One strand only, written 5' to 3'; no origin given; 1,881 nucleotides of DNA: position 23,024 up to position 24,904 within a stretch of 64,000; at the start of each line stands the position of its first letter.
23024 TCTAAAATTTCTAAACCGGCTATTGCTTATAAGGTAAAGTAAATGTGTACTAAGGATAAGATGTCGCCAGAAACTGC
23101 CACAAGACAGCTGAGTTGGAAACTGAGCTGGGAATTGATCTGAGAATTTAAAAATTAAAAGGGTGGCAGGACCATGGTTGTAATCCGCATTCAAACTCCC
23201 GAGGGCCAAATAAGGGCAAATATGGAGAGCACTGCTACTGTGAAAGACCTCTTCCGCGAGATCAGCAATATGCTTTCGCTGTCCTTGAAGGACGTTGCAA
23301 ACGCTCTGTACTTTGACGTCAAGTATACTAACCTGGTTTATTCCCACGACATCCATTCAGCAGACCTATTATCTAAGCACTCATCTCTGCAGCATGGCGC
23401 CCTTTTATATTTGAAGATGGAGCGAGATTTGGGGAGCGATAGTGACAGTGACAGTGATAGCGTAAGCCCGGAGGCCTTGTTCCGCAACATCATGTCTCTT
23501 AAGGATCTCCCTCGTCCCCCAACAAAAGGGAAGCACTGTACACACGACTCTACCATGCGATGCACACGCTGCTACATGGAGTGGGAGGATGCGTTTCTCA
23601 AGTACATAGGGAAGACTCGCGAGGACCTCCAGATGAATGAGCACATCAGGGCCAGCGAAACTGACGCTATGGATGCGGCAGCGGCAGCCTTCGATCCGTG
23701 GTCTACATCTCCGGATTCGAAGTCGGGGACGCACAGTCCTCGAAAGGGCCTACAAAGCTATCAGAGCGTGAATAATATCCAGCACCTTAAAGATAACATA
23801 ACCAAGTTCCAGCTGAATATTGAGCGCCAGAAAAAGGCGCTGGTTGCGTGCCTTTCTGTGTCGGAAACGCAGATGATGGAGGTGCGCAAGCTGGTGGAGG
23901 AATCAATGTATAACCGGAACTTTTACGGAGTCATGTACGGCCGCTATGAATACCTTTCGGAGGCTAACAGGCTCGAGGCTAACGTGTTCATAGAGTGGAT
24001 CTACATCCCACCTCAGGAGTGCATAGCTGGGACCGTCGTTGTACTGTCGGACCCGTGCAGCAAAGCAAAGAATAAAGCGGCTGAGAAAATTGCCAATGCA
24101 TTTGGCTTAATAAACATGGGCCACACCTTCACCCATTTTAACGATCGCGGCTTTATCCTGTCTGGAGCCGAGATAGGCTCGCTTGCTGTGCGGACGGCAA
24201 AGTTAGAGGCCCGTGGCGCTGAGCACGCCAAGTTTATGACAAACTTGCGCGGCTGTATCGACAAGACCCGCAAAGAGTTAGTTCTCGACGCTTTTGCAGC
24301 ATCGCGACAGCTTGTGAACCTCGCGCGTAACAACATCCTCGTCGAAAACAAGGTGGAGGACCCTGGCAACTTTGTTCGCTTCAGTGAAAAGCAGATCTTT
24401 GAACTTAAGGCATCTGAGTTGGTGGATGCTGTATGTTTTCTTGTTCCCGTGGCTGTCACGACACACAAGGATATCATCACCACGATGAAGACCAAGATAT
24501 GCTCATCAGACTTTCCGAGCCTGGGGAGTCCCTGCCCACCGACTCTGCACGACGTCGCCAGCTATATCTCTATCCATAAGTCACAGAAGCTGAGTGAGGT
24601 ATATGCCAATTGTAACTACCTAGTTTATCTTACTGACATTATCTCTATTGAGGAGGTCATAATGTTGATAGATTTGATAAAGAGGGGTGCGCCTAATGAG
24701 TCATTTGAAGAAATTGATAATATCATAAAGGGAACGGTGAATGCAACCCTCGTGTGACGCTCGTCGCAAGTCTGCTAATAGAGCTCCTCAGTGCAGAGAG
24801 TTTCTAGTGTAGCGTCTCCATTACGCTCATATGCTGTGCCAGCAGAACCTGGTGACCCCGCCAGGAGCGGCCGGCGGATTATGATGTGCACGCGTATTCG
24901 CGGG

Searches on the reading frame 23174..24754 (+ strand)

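Call 4: search_protein_families(library=pfam, proteins=[window:23174-24754:+], max_evalue=1)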
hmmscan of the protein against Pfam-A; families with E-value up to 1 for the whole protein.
window:23174-24754:+ (527 aa): 4 families
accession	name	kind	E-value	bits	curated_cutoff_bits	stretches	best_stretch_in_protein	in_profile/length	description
PF11543.14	UN_NPL4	-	3.6e-07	31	21.9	1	2-81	5-78/80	Nuclear pore localisation protein NPL4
PF05021.20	NPL4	-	2.2e-06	27.7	24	1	252-326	3-72/309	NPL4 family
PF21403.4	OTU1_UBXL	-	0.0061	17.6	22.7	1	4-39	3-38/49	OTU1, UBXL domain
PF13019.12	Sde2_N_Ubi_yeast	-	0.2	12.6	26.4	1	16-72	20-74/86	Yeast Splicing regulator sde2, N-terminal ubiquitin domain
